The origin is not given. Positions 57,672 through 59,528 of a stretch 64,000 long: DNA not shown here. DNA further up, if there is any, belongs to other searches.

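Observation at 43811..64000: ABC-transporter-dependent glycan cluster with seven methyltransferase-like genes among 19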

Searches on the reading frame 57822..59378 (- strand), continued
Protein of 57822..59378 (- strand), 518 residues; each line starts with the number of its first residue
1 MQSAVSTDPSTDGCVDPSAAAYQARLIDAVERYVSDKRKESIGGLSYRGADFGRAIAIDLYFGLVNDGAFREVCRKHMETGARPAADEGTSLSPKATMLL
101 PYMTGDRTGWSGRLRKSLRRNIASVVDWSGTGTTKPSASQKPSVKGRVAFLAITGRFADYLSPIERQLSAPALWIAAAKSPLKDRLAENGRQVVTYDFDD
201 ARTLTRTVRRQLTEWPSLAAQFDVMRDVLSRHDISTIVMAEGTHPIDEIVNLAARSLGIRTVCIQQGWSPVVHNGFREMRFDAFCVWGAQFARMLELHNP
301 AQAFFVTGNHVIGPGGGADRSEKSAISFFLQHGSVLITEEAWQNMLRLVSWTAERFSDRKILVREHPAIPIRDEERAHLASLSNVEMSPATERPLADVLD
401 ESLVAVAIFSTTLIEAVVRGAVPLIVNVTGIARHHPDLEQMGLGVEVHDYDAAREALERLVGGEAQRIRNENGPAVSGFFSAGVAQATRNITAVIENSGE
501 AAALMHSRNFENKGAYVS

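Call 39: search_solved_structures(query=A1, max_evalue=10, show_alignments=3)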
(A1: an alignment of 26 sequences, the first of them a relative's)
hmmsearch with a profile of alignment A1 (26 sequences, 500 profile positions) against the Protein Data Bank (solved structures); distinct sequences matched with E-value up to 10: 7.
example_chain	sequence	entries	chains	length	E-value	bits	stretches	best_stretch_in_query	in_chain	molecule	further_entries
6n1x_A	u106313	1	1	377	0.34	13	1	410-478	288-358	Glycosyltransferase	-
6d9t_A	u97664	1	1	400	0.36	12.9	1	410-478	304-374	Glycosyl transferase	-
9rif_A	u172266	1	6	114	0.84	11.7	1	87-168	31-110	Oocyst rupture protein 1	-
8cse_A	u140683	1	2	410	0.85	11.7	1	311-372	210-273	N-acetyl glucosaminyl transferase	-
5fa0_A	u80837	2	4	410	0.85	11.7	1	311-372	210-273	Putative N-acetyl glucosaminyl transferase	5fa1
4uos_A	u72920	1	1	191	0.96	11.5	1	95-232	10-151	DESIGNED HELICAL BUNDLE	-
8csb_A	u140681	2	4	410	1.1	11.3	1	311-372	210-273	N-acetyl glucosaminyl transferase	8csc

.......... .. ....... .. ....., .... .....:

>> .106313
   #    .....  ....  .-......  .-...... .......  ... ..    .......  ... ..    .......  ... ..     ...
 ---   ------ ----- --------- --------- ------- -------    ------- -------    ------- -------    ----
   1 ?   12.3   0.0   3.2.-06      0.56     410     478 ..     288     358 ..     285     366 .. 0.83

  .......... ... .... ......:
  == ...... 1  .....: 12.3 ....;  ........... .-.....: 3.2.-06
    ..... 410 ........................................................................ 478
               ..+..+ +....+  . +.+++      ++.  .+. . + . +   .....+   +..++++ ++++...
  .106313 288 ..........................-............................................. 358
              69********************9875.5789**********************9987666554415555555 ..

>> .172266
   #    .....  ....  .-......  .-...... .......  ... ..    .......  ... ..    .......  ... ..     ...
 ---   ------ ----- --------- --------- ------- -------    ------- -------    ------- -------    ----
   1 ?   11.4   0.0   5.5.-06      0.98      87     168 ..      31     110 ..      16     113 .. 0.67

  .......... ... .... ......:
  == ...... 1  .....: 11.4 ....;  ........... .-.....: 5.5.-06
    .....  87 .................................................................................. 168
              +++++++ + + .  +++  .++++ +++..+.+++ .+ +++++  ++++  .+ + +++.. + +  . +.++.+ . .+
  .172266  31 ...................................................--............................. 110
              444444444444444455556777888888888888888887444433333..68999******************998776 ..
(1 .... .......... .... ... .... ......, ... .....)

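Call 50: search_protein_representatives(alignment_id=A1)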
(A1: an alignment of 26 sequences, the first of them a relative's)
Query: 26 sequences, 500 profile positions. Proteins with E-value up to 0.001 (for the whole library): 1424; up to 1e-10: 558; up to 1e-30: 384. The best 150 are listed.
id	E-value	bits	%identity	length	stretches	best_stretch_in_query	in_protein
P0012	1.9e-198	676.9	-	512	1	4-497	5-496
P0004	1.3e-193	661.0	-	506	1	7-495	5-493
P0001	2.2e-185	633.8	-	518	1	4-498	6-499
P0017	6.6e-183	625.6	-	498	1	8-494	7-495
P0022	1.9e-177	607.6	-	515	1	1-498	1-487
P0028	3.3e-177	606.9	-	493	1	10-496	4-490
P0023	4.1e-177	606.5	-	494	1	11-498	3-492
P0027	7.1e-174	595.8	-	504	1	7-495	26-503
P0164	1.5e-169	581.6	-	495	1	12-496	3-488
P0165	4.4e-167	573.4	-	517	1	7-496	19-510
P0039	5.6e-167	573.1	-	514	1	12-496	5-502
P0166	5.7e-165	566.5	-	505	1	5-496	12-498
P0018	1.0e-162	559.0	-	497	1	17-497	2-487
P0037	1.3e-159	548.8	-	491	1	1-497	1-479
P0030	2.3e-153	528.2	-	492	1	8-496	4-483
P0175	9.8e-139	479.9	-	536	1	17-495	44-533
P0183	7.8e-132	457.2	-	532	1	9-493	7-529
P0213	2.0e-122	426.2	-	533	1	13-497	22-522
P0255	6.2e-110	384.9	-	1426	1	8-485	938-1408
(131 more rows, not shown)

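Call 54: find_encoding_contigs(protein=P0012, flank=10000, max_places=1)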
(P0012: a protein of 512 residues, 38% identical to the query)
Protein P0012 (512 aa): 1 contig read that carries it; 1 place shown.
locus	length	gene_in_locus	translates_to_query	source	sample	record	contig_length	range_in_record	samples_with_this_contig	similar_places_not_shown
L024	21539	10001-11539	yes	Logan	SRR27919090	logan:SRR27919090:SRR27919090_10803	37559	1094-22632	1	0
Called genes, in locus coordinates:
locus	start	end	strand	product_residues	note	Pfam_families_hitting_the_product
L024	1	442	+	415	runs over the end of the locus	-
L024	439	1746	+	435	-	-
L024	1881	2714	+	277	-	PF13489:Methyltransf_23, PF07021:MetW (weak), PF13847:Methyltransf_31, PF08241:Methyltransf_11, PF08242:Methyltransf_12, PF13649:Methyltransf_25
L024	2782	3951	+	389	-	PF13524:Glyco_trans_1_2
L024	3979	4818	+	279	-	PF01061:ABC2_membrane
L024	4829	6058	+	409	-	PF00005:ABC_tran, PF13304:AAA_21 (faint), PF14524:Wzt_C (weak)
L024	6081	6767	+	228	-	PF02348:CTP_transf_3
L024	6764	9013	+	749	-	PF03102:NeuB, PF08666:SAF, PF01261:AP_endonuc_2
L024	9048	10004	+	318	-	PF01370:Epimerase, PF04321:RmlD_sub_bind (faint), PF16363:GDP_Man_Dehyd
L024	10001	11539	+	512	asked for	-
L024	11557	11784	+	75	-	-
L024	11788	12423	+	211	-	PF13489:Methyltransf_23, PF13847:Methyltransf_31 (weak), PF08241:Methyltransf_11, PF08242:Methyltransf_12, PF13649:Methyltransf_25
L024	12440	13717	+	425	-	-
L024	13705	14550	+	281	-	PF13489:Methyltransf_23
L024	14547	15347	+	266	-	PF13489:Methyltransf_23 (weak)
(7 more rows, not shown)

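Call 55: find_encoding_contigs(protein=P0016, flank=10000, max_places=1)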
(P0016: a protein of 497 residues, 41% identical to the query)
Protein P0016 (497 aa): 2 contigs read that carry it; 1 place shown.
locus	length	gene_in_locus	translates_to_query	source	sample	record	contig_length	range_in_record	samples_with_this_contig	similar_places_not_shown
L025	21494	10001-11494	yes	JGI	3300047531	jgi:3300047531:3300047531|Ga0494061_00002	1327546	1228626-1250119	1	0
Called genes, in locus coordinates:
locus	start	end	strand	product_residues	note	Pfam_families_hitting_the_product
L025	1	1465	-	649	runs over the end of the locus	PF02629:CoA_binding (weak), PF01370:Epimerase, PF02719:Polysacc_synt_2, PF04321:RmlD_sub_bind, PF16363:GDP_Man_Dehyd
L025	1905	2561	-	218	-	PF02397:Bac_transf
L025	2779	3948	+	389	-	PF13524:Glyco_trans_1_2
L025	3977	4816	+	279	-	PF01061:ABC2_membrane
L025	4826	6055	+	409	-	PF00005:ABC_tran, PF13304:AAA_21 (faint), PF14524:Wzt_C (weak)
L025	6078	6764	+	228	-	PF02348:CTP_transf_3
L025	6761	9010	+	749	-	PF03102:NeuB, PF08666:SAF (weak), PF01261:AP_endonuc_2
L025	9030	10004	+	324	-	PF01370:Epimerase, PF04321:RmlD_sub_bind, PF16363:GDP_Man_Dehyd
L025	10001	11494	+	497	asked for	-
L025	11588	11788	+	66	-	-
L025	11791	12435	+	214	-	PF13489:Methyltransf_23 (weak), PF13847:Methyltransf_31, PF08241:Methyltransf_11, PF08242:Methyltransf_12, PF13649:Methyltransf_25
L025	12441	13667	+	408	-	-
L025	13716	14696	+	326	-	PF05050:Methyltransf_21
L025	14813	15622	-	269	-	PF13641:Glyco_tranf_2_3, PF00535:Glycos_transf_2, PF10111:Glyco_tranf_2_2 (weak)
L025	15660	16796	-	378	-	PF13524:Glyco_trans_1_2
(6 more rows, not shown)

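Call 56: find_encoding_contigs(protein=P0039, flank=10000, max_places=1)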
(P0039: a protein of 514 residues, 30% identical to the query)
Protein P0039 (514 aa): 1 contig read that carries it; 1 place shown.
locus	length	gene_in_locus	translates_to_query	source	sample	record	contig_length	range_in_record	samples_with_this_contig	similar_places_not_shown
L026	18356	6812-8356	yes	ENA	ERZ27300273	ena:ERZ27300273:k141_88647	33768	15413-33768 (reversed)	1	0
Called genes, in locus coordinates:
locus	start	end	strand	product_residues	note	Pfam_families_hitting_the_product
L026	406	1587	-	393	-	PF01041:DegT_DnrJ_EryC1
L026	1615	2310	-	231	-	PF02348:CTP_transf_3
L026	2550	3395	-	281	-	PF00106:adh_short, PF08659:KR, PF13561:adh_short_C2, PF00106:adh_short (weak), PF13561:adh_short_C2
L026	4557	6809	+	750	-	PF03102:NeuB, PF08666:SAF (weak), PF01261:AP_endonuc_2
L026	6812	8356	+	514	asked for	-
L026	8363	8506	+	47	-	-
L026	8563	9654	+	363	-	PF13522:GATase_6, PF13537:GATase_7, PF00733:Asn_synthase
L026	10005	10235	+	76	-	PF00733:Asn_synthase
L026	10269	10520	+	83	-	-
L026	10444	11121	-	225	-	PF13489:Methyltransf_23 (faint)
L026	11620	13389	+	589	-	PF00082:Peptidase_S8, PF19366:DUF5942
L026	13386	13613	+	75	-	PF19135:DUF5818 (weak)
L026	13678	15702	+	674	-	PF02784:Orn_Arg_deC_N, PF17810:Arg_decarb_HB, PF17944:Arg_decarbox_C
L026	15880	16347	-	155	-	PF01625:PMSR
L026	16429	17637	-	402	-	PF02401:LYTB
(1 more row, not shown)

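Call 59: search_solved_structures(query=A1, max_evalue=2, show_alignments=5)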
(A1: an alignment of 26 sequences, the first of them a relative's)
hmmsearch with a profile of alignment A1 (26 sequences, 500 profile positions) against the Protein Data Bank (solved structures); distinct sequences matched with E-value up to 2: 7.
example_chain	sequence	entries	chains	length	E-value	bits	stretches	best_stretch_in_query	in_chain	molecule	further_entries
6n1x_A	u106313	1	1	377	0.34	13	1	410-478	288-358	Glycosyltransferase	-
6d9t_A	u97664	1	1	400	0.36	12.9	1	410-478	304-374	Glycosyl transferase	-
9rif_A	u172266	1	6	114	0.84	11.7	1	87-168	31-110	Oocyst rupture protein 1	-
8cse_A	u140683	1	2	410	0.85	11.7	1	311-372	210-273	N-acetyl glucosaminyl transferase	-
5fa0_A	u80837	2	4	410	0.85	11.7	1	311-372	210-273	Putative N-acetyl glucosaminyl transferase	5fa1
4uos_A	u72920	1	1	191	0.96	11.5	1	95-232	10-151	DESIGNED HELICAL BUNDLE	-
8csb_A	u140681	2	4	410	1.1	11.3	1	311-372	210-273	N-acetyl glucosaminyl transferase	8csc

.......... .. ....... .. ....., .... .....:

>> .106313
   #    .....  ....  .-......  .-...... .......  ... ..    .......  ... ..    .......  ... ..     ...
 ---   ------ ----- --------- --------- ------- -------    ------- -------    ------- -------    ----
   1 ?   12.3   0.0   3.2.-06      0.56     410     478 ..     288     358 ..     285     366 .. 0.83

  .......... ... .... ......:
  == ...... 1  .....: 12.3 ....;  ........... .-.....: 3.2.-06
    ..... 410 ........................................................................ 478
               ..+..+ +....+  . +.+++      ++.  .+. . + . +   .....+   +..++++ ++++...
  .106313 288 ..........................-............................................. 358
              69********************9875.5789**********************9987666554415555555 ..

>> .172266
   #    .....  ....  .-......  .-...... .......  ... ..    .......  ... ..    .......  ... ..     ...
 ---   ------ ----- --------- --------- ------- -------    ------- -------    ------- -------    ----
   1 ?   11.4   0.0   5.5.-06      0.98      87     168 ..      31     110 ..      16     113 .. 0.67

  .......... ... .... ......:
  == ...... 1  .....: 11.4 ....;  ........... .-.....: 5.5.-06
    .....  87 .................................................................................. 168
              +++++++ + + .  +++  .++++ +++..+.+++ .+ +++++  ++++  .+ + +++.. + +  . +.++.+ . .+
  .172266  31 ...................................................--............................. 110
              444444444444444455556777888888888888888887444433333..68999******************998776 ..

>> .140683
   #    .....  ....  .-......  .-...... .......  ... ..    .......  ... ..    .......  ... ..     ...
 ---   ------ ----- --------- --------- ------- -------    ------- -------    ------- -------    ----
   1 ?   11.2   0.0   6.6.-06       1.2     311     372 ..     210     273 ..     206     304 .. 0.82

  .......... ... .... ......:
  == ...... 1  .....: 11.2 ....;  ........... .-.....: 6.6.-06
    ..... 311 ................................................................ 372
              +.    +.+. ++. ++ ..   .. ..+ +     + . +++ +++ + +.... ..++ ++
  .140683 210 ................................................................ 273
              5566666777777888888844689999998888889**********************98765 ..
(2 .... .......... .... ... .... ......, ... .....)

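Call 60: find_related_loci(query=A1, collection=metagenome_contigs, flank=10000)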
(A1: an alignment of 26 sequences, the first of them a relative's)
Query A1 (518 aa) in metagenome_contigs; peptide patterns used: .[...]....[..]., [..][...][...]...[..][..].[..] (x = any residue, [..] = any of these).
269 stretches matched a pattern; 86 encode a relative of the query (tblastn E <= 1e-3); the best 80 are kept; 80 distinct loci.
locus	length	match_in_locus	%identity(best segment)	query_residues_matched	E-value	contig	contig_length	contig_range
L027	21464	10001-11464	40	7-491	7e-107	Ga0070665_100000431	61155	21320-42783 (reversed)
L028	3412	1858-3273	41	15-491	2e-106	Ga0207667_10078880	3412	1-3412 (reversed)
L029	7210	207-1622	40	15-491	3e-101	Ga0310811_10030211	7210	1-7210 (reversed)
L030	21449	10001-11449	40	15-494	4e-101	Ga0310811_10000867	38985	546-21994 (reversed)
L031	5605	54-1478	40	12-491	9e-100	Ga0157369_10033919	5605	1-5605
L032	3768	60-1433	36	10-475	3e-89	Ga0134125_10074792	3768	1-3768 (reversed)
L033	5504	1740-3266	36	10-515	1e-81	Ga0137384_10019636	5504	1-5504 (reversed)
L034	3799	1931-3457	36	10-515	7e-82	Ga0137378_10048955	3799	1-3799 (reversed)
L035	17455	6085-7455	36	9-465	8e-81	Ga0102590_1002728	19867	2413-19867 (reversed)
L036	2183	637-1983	34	22-464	3e-76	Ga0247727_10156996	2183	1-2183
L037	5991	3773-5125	34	16-465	2e-73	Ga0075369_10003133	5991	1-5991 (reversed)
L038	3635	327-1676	34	16-465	8e-73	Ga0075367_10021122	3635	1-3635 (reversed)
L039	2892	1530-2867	36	16-461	1e-72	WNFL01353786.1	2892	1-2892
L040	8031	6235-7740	34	16-496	9e-71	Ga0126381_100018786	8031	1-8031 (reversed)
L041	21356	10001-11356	33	16-465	1e-69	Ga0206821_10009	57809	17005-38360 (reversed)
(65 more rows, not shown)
